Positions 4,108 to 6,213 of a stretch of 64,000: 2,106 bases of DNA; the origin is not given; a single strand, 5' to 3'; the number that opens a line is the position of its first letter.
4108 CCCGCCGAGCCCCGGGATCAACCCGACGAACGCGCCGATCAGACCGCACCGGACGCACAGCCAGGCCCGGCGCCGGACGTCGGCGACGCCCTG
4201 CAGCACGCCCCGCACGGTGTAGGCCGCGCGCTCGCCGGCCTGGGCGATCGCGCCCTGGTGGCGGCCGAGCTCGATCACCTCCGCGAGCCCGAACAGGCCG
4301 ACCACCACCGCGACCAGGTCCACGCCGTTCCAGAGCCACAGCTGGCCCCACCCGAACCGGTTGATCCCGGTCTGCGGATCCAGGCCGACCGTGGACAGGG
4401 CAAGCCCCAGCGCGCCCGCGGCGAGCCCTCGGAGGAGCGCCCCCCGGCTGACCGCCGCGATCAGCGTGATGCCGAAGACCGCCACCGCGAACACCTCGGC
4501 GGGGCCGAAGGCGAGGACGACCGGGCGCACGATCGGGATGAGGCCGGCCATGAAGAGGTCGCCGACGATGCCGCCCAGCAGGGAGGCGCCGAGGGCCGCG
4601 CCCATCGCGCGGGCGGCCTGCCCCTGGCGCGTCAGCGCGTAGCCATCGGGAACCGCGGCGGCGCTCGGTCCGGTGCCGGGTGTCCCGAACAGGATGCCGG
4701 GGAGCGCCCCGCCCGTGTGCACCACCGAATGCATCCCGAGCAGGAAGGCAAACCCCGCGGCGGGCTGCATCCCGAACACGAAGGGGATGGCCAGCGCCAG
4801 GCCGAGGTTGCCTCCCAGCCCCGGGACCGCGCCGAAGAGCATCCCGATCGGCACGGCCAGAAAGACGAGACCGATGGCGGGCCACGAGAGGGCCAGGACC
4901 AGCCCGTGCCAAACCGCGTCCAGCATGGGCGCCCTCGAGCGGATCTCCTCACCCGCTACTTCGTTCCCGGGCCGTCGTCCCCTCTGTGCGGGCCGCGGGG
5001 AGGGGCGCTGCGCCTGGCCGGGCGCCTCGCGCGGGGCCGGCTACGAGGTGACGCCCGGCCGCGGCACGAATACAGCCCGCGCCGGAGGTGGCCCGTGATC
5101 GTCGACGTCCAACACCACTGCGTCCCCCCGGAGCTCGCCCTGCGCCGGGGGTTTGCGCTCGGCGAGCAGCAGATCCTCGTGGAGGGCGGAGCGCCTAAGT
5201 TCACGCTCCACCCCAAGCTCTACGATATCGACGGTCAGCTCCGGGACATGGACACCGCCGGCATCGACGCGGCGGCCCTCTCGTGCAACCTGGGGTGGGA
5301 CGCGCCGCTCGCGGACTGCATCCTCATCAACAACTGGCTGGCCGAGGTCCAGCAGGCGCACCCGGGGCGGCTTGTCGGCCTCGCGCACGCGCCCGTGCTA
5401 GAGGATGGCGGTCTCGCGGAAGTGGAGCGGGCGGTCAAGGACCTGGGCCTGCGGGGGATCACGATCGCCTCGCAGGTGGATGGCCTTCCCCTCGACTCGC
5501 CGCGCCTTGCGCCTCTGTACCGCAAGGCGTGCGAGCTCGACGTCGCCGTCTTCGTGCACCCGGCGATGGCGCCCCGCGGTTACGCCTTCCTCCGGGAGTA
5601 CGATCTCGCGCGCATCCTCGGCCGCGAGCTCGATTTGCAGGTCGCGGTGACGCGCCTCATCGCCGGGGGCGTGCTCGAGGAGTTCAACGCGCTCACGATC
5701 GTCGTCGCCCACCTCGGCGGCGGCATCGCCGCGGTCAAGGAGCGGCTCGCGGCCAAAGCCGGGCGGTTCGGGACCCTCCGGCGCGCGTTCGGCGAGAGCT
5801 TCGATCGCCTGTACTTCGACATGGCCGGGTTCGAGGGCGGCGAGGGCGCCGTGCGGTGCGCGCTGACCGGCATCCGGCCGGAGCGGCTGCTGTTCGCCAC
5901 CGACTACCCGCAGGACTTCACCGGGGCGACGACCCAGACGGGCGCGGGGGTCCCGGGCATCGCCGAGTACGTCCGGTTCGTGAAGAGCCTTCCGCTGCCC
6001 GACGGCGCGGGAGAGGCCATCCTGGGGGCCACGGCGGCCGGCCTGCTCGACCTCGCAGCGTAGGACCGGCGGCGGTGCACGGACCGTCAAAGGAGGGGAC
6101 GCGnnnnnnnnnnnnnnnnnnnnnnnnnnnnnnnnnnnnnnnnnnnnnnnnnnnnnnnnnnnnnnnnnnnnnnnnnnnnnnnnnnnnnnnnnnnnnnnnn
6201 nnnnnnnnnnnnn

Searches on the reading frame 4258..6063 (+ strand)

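Call 14: search_protein_families(library=pfam, proteins=[window:4258-6063:+], max_evalue=0.00001)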
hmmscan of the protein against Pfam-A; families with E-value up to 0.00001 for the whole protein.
window:4258-6063:+ (601 aa): 1 family
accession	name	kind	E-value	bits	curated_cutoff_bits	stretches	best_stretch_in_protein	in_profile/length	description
PF04909.20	Amidohydro_2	-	3.6e-26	93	26.4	1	283-599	2-289/289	Amidohydrolase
